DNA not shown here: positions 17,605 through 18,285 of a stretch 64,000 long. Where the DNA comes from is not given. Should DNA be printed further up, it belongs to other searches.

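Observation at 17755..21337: Duplicated ArsR-like regulator pair fused head-to-tail with a duplicated CNNM/CorC transporter pair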

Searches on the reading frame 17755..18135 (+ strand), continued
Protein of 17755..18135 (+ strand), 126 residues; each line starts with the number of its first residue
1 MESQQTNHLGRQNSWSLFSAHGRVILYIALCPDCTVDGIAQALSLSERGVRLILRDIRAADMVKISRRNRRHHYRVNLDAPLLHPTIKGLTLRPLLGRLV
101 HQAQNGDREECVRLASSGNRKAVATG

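Call 48: search_protein_families(library=ncbifam, alignment_id=A3, max_evalue=0.01)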
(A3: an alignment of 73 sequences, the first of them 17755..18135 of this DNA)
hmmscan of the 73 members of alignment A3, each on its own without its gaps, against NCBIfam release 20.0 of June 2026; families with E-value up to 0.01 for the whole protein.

A. member 1, window:17755-18135:+ (126 aa): 0 families

B. families by the number of members that match (of 73 scanned): 40 families (the first 25 are shown)
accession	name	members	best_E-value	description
NF033788.1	HTH_metalloreg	61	5e-09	metalloregulator ArsR/SmtB family transcription factor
NF041413.1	ArsR_Rv2640c_fam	28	2.9e-06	Rv2640c family ArsR-like transcriptional regulator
NF047906.1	CdPbTransRegCmtR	13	0.00019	Cd(II)/Pb(II)-sensing metalloregulatory transcriptional regulator CmtR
NF045593.1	bilirub_TF_BilQ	7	4.7e-05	bilirubin utilization transcriptional regulator BilQ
TIGR01884.1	cas_HTH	7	7e-05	CRISPR-associated CARF protein Csa3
TIGR00738.1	rrf2_super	6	7.1e-05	Rrf2 family transcriptional regulator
TIGR02277.1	PaaX_trns_reg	5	0.00033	phenylacetic acid degradation operon negative regulatory protein PaaX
NF053606.1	Sta1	5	0.0012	Sta1 family transcriptional regulator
TIGR04176.1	MarR_EPS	5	0.0055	MarR family EPS-associated transcriptional regulator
NF033789.1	repress_SdpR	4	0.00031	autorepressor SdpR family transcription factor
NF003210.0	PRK04172.1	3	0.00061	phenylalanine--tRNA ligase subunit alpha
NF033545.0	transpos_IS630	3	0.0011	IS630 family transposase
NF053730.1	TransRegRv1152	3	0.0013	Rv1152 family transcriptional regulator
TIGR00122.1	birA_repr_reg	2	5.3e-05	biotin operon repressor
NF002880.0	PRK03341.1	2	0.0003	arginine repressor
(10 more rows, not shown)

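Call 49: list_cluster_members(proteins=[P0097, P0108, P0118, P0139, P0149, P0157, P0172, P0190, P0205, P0228])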
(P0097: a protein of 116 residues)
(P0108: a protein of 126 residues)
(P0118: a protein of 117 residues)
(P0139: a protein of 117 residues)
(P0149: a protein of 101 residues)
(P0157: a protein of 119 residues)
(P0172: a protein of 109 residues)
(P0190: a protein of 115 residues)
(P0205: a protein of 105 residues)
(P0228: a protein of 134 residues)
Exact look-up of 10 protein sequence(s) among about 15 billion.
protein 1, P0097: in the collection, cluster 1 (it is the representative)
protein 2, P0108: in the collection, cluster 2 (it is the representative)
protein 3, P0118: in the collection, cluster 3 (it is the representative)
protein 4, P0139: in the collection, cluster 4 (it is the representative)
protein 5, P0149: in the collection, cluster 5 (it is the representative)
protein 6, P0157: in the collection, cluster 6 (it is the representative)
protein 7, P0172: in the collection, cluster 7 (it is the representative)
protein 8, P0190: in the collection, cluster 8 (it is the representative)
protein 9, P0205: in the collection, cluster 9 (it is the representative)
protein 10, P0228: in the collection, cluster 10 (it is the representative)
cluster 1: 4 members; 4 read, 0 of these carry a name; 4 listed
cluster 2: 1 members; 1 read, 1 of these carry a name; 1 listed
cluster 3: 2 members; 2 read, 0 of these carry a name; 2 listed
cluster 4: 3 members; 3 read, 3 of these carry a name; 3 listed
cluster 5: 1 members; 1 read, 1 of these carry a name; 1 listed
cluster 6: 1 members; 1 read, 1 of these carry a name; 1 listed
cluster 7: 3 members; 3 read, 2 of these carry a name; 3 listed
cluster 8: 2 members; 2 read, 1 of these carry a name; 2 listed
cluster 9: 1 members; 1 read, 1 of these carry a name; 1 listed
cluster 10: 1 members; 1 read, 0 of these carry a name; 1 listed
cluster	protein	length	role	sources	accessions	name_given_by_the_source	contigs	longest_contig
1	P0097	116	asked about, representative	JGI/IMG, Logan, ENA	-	-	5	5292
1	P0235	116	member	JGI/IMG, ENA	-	-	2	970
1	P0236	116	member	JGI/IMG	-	-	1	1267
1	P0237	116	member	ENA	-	-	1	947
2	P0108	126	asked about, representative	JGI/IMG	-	hypothetical protein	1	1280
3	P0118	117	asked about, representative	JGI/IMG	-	-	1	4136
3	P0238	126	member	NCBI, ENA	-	-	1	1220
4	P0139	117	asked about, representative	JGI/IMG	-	DNA-binding IclR family transcriptional regulator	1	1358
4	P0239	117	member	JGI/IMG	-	DNA-binding MarR family transcriptional regulator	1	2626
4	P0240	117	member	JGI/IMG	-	DNA-binding IclR family transcriptional regulator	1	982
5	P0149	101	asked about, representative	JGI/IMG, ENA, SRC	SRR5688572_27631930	winged helix-turn-helix DNA-binding protein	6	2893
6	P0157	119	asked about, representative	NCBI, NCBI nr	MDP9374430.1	MAG: helix-turn-helix domain-containing protein [Chloroflexota bacterium] | helix-turn-helix domain-containing protein [Chloroflexota bacterium]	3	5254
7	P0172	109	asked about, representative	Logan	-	-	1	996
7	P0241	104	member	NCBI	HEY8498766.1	MAG TPA: winged helix-turn-helix domain-containing protein [Limnochordales bacterium]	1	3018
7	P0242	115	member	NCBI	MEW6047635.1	MAG: winged helix-turn-helix domain-containing protein [Bacillota bacterium]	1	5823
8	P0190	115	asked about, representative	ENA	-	-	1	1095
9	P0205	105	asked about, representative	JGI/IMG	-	hypothetical protein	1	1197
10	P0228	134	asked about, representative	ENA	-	-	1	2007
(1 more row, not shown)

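Call 51: find_homologous_proteins(query=window:17755-18135:+, max_evalue=1e-20)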
Query window:17755-18135:+ (126 aa): 9 proteins with E <= 1e-20 among 32 candidates.
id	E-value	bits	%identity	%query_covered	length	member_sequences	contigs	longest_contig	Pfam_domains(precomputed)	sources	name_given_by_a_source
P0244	1.2e-56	208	78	97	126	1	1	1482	-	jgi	jgi:hypothetical protein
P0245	2.3e-50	187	81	83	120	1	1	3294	-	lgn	-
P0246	1.1e-45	172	99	67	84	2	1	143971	-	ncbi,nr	ncbi:MAG TPA: hypothetical protein VMR52_06365 [Dehalococcoidia bacterium]|nr:hypothetical protein [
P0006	5.3e-40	154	67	85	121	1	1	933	-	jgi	jgi:hypothetical protein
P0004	2.2e-39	152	67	80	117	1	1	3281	-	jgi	jgi:hypothetical protein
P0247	5.9e-38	147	66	80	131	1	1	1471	-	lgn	-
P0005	3.2e-37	145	66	79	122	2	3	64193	-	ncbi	ncbi:MAG: hypothetical protein WD904_00525 [Dehalococcoidia bacterium]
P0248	1.3e-30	124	58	80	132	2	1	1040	-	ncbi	-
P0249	3.8e-21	93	43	86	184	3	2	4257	PF09954.15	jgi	jgi:hypothetical protein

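Call 52: find_encoding_contigs(protein=P0245, flank=4000, max_places=3)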
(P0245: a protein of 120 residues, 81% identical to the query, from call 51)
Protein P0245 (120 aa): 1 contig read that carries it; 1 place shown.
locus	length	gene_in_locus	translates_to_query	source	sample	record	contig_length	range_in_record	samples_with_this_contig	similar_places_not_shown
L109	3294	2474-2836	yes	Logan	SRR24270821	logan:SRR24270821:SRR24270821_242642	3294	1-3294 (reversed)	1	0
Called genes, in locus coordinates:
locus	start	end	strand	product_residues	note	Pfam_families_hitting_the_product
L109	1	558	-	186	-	?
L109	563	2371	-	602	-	PF02743:dCache_1 (weak), PF14827:dCache_3, PF00672:HAMP, PF01966:HD, PF13487:HD_5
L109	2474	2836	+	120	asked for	-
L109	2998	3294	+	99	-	?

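Call 53: find_encoding_contigs(protein=P0244, flank=4000, max_places=3)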
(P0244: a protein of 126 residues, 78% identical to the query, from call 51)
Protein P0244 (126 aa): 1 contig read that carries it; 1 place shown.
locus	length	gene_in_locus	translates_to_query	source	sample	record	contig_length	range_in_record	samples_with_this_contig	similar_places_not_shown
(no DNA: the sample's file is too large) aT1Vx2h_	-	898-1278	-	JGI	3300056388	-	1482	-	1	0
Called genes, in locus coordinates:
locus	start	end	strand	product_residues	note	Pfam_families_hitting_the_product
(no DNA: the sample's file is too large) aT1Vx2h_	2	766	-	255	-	?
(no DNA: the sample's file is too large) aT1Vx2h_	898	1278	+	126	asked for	-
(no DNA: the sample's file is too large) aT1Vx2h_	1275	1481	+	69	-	?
